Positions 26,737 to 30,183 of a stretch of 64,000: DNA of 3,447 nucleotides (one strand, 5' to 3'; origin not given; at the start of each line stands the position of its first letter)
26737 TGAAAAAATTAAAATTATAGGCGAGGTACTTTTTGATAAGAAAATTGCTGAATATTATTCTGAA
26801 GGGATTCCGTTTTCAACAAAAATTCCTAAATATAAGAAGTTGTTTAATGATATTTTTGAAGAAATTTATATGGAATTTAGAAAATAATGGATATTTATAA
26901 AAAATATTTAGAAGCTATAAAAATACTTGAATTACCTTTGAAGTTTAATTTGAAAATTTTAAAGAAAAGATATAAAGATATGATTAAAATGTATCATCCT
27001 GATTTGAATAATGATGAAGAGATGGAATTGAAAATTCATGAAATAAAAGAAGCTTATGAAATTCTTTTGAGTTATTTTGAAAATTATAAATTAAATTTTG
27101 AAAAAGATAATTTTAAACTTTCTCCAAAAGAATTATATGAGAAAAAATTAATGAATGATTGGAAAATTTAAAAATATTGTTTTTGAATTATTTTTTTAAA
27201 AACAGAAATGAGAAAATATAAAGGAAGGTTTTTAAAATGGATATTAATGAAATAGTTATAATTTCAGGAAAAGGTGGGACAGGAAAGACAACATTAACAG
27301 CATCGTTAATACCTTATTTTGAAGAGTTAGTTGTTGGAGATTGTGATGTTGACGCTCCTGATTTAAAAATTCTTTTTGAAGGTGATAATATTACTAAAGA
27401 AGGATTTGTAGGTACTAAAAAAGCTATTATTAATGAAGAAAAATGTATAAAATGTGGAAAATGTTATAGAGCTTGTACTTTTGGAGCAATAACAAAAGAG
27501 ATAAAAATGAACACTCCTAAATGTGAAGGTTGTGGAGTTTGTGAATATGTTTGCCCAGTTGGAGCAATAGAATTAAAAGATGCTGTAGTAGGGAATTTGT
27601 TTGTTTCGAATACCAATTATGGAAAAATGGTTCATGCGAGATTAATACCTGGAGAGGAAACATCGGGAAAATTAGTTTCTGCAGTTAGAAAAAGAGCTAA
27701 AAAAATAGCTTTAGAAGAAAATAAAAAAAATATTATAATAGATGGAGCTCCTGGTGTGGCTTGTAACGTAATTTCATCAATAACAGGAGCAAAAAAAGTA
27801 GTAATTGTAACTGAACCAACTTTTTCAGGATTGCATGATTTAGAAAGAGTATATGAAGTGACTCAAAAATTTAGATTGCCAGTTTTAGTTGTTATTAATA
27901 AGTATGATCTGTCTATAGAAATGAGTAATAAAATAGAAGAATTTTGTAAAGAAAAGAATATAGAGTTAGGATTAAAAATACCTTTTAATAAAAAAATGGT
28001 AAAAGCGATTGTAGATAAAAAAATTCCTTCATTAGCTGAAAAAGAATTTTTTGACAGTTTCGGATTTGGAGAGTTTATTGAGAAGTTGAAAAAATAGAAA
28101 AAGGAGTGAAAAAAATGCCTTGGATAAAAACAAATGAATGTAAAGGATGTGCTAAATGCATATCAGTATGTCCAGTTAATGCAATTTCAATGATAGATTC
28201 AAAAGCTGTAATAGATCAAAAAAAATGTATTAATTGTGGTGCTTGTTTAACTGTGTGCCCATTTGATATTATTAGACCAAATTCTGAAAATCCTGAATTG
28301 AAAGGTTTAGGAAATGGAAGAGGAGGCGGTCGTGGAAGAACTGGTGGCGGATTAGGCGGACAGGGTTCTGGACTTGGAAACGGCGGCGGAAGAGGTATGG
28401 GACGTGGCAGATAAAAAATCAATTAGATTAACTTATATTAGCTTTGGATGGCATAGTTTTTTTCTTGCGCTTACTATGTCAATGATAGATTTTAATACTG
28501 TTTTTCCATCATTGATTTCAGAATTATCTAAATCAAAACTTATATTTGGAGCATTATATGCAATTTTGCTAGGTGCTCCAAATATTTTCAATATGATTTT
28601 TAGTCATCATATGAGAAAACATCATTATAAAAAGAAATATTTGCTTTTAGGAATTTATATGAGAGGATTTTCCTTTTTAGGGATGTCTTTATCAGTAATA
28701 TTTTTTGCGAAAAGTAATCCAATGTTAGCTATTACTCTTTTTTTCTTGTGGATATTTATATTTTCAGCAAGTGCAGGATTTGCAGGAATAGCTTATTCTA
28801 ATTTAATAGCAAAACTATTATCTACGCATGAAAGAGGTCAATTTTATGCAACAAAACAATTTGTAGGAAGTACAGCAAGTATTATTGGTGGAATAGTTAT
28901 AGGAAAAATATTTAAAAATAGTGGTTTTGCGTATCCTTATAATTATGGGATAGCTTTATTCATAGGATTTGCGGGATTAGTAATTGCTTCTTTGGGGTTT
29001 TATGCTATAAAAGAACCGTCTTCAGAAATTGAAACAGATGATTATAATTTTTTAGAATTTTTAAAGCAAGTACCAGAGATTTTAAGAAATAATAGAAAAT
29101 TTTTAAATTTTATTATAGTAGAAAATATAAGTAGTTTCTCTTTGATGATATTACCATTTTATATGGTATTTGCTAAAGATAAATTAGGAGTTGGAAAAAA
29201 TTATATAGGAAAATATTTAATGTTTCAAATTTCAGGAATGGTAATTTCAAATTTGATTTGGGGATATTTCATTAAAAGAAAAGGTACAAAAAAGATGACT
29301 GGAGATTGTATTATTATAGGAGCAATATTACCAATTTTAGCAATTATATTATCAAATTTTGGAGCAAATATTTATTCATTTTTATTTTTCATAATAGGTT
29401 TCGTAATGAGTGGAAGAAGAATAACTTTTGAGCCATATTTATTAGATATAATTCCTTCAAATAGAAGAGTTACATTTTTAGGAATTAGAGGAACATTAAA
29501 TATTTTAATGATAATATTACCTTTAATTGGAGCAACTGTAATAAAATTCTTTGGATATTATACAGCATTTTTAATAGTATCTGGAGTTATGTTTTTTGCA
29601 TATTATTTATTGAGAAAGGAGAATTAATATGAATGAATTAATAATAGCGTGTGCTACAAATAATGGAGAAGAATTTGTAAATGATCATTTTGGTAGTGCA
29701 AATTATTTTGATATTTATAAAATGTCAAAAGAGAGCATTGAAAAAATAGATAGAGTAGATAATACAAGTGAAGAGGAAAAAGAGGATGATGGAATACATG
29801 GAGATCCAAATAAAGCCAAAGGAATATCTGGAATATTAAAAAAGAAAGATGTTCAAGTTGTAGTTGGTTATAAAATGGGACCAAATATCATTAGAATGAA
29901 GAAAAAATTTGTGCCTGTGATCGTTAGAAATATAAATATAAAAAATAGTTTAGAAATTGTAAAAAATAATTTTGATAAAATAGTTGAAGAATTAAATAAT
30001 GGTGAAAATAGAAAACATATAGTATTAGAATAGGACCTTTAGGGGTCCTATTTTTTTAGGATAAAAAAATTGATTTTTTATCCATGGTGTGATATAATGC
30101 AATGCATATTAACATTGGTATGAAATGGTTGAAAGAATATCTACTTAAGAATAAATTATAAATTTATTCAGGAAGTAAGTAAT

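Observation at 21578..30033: Eleven-gene Fe-S / NifX-like island of unknown function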

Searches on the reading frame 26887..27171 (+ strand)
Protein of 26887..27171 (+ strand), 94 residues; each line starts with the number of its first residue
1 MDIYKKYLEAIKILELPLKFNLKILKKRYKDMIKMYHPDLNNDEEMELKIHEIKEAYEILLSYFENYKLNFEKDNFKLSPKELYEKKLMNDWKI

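Call 6: search_protein_families(library=pfam, proteins=[window:26887-27171:+], max_evalue=0.01)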
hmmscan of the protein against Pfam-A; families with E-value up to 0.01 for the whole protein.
window:26887-27171:+ (94 aa): 2 families
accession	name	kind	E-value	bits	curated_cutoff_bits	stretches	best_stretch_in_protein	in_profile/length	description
PF00226.36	DnaJ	-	1.3e-10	41.6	27.8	1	12-60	4-53/63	DnaJ domain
PF12864.12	DUF3822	-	0.0058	16.3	24.9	1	20-92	23-96/241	Protein of unknown function (DUF3822)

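Call 56: find_homologous_proteins(query=window:26887-27168:+, max_evalue=0.001)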
Query window:26887-27168:+ (94 aa): 1 proteins with E <= 0.001 among 6 candidates.
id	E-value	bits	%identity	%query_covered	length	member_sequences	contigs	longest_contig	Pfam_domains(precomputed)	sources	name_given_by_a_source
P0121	6.0e-51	188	100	100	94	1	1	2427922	PF00226.37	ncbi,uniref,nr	ncbi:DnaJ domain-containing protein [Haliovirga abyssi]|uniref:J domain-containing protein n=1 Tax=H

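Call 97: search_protein_families(library=ncbifam, proteins=[window:26887-27171:+], max_evalue=0.00001)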
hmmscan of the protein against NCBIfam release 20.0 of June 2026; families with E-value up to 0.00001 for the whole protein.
window:26887-27171:+ (94 aa): 6 families
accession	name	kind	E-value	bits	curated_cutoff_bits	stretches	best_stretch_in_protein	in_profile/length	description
TIGR02349.1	DnaJ_bact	equivalog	1.1e-08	34.8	377.2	1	13-61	5-54/354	molecular chaperone DnaJ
NF010892.0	PRK14299.1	equivalog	3.5e-07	29.8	392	1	11-60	7-56/291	chaperone protein DnaJ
NF008035.0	PRK10767.1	subfamily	9.2e-07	28.2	338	1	13-61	9-58/374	molecular chaperone DnaJ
NF007618.0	PRK10266.1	equivalog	3e-06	26.9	403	1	14-61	10-57/306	curved DNA-binding protein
NF037946.1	terminal_TopJ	equivalog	5.1e-06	25.3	300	1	25-60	22-57/810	terminal organelle assembly protein TopJ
NF010871.0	PRK14278.1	equivalog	6e-06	25.4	502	1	25-61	20-56/378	molecular chaperone DnaJ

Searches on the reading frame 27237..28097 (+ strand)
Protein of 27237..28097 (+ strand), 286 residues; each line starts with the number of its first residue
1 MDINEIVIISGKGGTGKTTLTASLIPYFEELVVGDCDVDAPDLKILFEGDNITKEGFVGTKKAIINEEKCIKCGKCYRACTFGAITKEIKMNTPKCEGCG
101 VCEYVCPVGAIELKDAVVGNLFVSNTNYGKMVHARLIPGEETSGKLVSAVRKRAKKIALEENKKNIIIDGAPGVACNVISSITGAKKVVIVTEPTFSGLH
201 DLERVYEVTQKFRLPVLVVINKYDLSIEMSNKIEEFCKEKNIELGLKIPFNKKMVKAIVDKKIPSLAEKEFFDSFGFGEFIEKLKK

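Call 6: search_protein_families(library=pfam, proteins=[window:27237-28097:+], max_evalue=0.01)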
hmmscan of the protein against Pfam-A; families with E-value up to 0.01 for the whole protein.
window:27237-28097:+ (286 aa): 20 families
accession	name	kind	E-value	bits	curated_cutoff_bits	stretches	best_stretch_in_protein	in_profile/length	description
PF00037.32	Fer4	-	2.6e-14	52.8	21.1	2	64-86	2-24/24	4Fe-4S binding domain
PF12837.12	Fer4_6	-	4.7e-12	45.7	25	2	64-85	3-24/24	4Fe-4S binding domain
PF12838.12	Fer4_7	-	1.1e-11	45.5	27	3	69-110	1-52/52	4Fe-4S dicluster domain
PF01656.29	CbiA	-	1.2e-11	45.1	25.4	1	6-261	1-122/125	CobQ/CobB/MinD/ParA nucleotide binding domain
PF14697.11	Fer4_21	-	8.5e-11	42.3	35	1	63-113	1-59/59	4Fe-4S dicluster domain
PF13237.11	Fer4_10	-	1.5e-08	34.9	25.5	1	63-107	2-53/53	4Fe-4S dicluster domain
PF10609.15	ParA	-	2.4e-08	34.2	27.1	2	5-29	5-29/246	NUBPL iron-transfer P-loop NTPase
PF12797.12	Fer4_2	-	2.8e-08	33.7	24.5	2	63-81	3-21/22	4Fe-4S binding domain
PF13484.11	Fer4_16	-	1.7e-07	32.4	30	2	69-96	1-29/66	4Fe-4S double cluster binding domain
PF13187.11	Fer4_9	-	3.6e-06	27.3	27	2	69-111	1-52/52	4Fe-4S dicluster domain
PF25160.1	LdpA_Fe-S-bd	-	2.9e-05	24.2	27.6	1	84-114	17-46/49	LdpA Fe-S cluster-binding domain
PF13614.12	AAA_31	-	5.1e-05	23.7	27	0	162-213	117-168/177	AAA domain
PF03193.22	RsgA_GTPase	-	9.4e-05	22.7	30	0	176-240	17-79/174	RsgA GTPase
PF12798.12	Fer4_3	-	9.6e-05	23.4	27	0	96-110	1-15/15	4Fe-4S binding domain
PF12800.12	Fer4_4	-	0.00021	21.8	24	0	68-83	2-17/17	4Fe-4S binding domain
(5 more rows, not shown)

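Call 8: search_protein_families(library=ncbifam, proteins=[window:27237-28097:+], max_evalue=0.001)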
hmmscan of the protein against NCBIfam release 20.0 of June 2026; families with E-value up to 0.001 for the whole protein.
window:27237-28097:+ (286 aa): 60 families (the best 25 are shown)
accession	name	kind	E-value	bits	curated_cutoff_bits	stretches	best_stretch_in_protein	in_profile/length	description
TIGR01969.1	minD_arch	subfamily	1.4e-12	47.4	201.75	2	113-235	57-184/251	cell division ATPase MinD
TIGR01968.1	minD_bact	equivalog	1.9e-10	40.6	212.9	1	158-257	107-210/261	septum site-determining protein MinD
NF006183.0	PRK08318.1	equivalog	6.6e-10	38.3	335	1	61-119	335-403/422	NAD-dependent dihydropyrimidine dehydrogenase subunit PreA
TIGR04105.1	FeFe_hydrog_B1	subfamily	8.4e-10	37.9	450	1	61-88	181-208/462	monomeric [FeFe] hydrogenase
NF040684.1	PorD_Arch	equivalog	1e-09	38.3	120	1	53-114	17-82/85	pyruvate synthase subunit PorD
TIGR02179.1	PorD_KorD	subfamily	1.5e-09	37.8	60.05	1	57-113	14-74/78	2-oxoacid:acceptor oxidoreductase, delta subunit, pyruvate/2-ketoisovalerate family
NF041546.1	ParA_partition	equivalog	9.5e-09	35.1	180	1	152-243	68-162/203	ParA family partition ATPase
NF040770.1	hetero_SS_HdrA2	exception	1.2e-08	33.6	1100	1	61-115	570-627/777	CoB-CoM heterodisulfide reductase HdrA2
TIGR03287.1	methan_mark_16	hypoth_equivalog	1.4e-08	33.7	363.95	1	61-116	295-352/391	methanogenesis marker 16 metalloprotein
TIGR02512.1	FeFe_hydrog_A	subfamily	1.6e-08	33.8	405.95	1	54-90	36-72/375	[FeFe] hydrogenase, group A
NF041136.1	MrpORP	equivalog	1.8e-08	34.1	450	0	166-259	118-223/365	iron-sulfur cluster carrier protein MrpORP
NF042909.1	FMH_DH_FwdF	exception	2.5e-08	33.4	375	1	60-114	91-277/336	tungsten-dependent formylmethanofuran dehydrogenase subunit FwdF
TIGR01944.1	rnfB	subfamily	8.6e-08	32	68.7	1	61-116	106-165/190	RnfABCDGE type electron transport complex subunit B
NF058577.1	FdxA_fam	equivalog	9e-08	32.2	65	1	67-110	6-52/52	4Fe-4S ferredoxin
TIGR02700.1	flavo_MJ0208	hypoth_equivalog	2.5e-07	30.2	251.35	1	55-112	134-195/234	dihydromethanopterin reductase (acceptor)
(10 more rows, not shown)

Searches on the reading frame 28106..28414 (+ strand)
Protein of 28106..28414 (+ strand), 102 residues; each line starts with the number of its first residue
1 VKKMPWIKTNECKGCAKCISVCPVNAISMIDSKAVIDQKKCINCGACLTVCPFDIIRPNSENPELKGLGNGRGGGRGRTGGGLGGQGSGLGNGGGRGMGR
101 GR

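Call 6: search_protein_families(library=pfam, proteins=[window:28106-28414:+], max_evalue=0.01)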
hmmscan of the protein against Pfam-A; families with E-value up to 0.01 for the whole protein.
window:28106-28414:+ (102 aa): 17 families
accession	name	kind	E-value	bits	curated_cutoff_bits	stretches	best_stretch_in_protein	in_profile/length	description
PF00037.32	Fer4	-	2.8e-15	55.8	21.1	2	35-57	2-24/24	4Fe-4S binding domain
PF13237.11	Fer4_10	-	1.1e-14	54.5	25.5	2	5-52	2-53/53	4Fe-4S dicluster domain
PF14697.11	Fer4_21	-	1e-12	48.4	35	2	4-29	33-59/59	4Fe-4S dicluster domain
PF12837.12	Fer4_6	-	6.3e-12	45.3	25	2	34-56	2-24/24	4Fe-4S binding domain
PF12797.12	Fer4_2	-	1.1e-11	44.3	24.5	2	34-53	3-22/22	4Fe-4S binding domain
PF12838.12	Fer4_7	-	2.1e-11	44.5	27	1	12-55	2-52/52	4Fe-4S dicluster domain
PF25160.1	LdpA_Fe-S-bd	-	9e-11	41.8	27.6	2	30-59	18-46/49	LdpA Fe-S cluster-binding domain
PF13484.11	Fer4_16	-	5.2e-09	37.2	30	2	11-42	1-30/66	4Fe-4S double cluster binding domain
PF13187.11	Fer4_9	-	1.6e-08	34.8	27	1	11-55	1-51/52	4Fe-4S dicluster domain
PF12798.12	Fer4_3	-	1.3e-07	32.4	27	1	41-55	1-15/15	4Fe-4S binding domain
PF13183.11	Fer4_8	-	3.8e-07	31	27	1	39-54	3-18/68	4Fe-4S dicluster domain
PF12800.12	Fer4_4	-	6.4e-07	29.6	24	1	39-53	2-16/17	4Fe-4S binding domain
PF13534.11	Fer4_17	-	9.3e-05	23.3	22.2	0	40-59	1-20/61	4Fe-4S dicluster domain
PF17179.9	Fer4_22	-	0.00015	22.9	27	0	38-53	78-93/95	4Fe-4S dicluster domain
PF13746.11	Fer4_18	-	0.0032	18.1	27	0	9-51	58-95/114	4Fe-4S dicluster domain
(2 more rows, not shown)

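Call 97: search_protein_families(library=ncbifam, proteins=[window:28115-28414:+], max_evalue=0.00001)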
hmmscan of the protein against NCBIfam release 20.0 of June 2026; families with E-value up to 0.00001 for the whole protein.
window:28115-28414:+ (99 aa): 56 families (the best 25 are shown)
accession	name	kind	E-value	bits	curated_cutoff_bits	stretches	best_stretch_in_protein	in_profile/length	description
TIGR04105.1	FeFe_hydrog_B1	subfamily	8.4e-15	54.4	450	1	6-54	110-160/462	monomeric [FeFe] hydrogenase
NF058577.1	FdxA_fam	equivalog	1.1e-14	54.3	65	1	1-51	1-51/52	4Fe-4S ferredoxin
NF045874.1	Vhu_polyferre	exception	1.8e-13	50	600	1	3-57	124-178/381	F420-non-reducing hydrogenase associated-polyferredoxin VhuB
TIGR02700.1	flavo_MJ0208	hypoth_equivalog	2.5e-12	46.6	251.35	1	4-55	145-196/234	dihydromethanopterin reductase (acceptor)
TIGR01944.1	rnfB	subfamily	2.9e-11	43.3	68.7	1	3-59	109-166/190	RnfABCDGE type electron transport complex subunit B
NF038196.1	ferrodoxin_EFR1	subfamily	3.9e-11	43.5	75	1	6-55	183-231/242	EFR1 family ferrodoxin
NF042909.1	FMH_DH_FwdF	exception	5.3e-11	42.2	375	1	4-55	254-313/336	tungsten-dependent formylmethanofuran dehydrogenase subunit FwdF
NF040864.1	HgcB_ferredoxin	equivalog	6.9e-11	41.9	99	1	5-54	12-62/93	mercury methylation ferredoxin HgcB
TIGR04041.1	activase_YjjW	hypoth_equivalog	1.2e-10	41.3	250.2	1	6-50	40-84/276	YjjW family glycine radical enzyme activase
NF040770.1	hetero_SS_HdrA2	exception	1.3e-10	40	1100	1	4-55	574-625/777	CoB-CoM heterodisulfide reductase HdrA2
TIGR03294.1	FrhG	equivalog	1.5e-10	41.2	245.5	1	7-53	174-220/228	coenzyme F420 hydrogenase subunit gamma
NF043039.1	HgcAB_like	equivalog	7.7e-10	38.9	285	1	5-53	298-349/350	HgcAB-like fusion protein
NF045490.1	FdxA_Protbact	equivalog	8.3e-10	38.9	135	1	1-61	1-63/104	ferredoxin FdxA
NF005503.0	PRK07118.1-2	equivalog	1.1e-09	38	252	1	8-53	139-184/292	RnfABCDGE type electron transport complex subunit B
TIGR02179.1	PorD_KorD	subfamily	1.4e-09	38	60.05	0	7-28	55-76/78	2-oxoacid:acceptor oxidoreductase, delta subunit, pyruvate/2-ketoisovalerate family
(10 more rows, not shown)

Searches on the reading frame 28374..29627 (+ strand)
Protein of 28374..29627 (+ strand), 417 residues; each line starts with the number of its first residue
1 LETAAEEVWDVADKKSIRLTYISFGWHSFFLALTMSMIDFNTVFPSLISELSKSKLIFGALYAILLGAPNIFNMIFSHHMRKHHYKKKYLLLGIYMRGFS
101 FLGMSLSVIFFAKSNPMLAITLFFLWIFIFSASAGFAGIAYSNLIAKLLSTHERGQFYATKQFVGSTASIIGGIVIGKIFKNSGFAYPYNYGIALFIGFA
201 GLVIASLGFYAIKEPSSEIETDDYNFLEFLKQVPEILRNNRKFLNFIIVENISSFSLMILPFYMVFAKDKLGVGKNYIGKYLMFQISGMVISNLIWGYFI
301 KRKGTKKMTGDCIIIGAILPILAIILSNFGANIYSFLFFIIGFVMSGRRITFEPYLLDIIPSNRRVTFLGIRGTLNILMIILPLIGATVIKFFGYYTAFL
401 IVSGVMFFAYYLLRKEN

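Call 6: search_protein_families(library=pfam, proteins=[window:28374-29627:+], max_evalue=0.01)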
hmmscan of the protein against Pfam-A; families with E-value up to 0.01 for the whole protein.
window:28374-29627:+ (417 aa): 1 family
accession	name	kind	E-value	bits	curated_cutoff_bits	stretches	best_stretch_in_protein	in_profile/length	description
PF07690.21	MFS_1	-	7.4e-20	71.6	33.4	2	251-412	6-172/347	Major Facilitator Superfamily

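Call 97: search_protein_families(library=ncbifam, proteins=[window:28374-29627:+], max_evalue=0.00001)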
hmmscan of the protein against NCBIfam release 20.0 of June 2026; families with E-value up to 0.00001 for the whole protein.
window:28374-29627:+ (417 aa): 0 families

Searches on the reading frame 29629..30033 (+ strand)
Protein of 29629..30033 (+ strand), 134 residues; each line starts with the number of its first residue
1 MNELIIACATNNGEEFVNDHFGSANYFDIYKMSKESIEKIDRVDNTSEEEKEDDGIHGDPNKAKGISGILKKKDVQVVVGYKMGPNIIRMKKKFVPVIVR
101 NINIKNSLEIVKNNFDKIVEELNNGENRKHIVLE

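Call 6: search_protein_families(library=pfam, proteins=[window:29629-30033:+], max_evalue=0.01)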
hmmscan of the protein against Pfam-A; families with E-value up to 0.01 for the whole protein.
window:29629-30033:+ (134 aa): 1 family
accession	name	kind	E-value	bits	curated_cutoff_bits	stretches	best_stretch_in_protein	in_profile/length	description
PF02579.22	Nitro_FeMo-Co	-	2.3e-11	44.3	26.3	1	14-99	2-79/94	Dinitrogenase iron-molybdenum cofactor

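Call 46: search_solved_structures(query=window:29629-30030:+, max_evalue=0.01)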
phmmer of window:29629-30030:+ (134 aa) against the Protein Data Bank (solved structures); distinct sequences matched with E-value up to 0.01: 0.

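Call 97: search_protein_families(library=ncbifam, proteins=[window:29629-30033:+], max_evalue=0.00001)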
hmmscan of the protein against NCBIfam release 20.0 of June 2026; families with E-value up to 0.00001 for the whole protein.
window:29629-30033:+ (134 aa): 1 family
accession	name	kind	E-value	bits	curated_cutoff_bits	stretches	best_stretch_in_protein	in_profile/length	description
TIGR02663.1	nifX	equivalog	2e-06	28.2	112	1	6-56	3-54/119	nitrogen fixation protein NifX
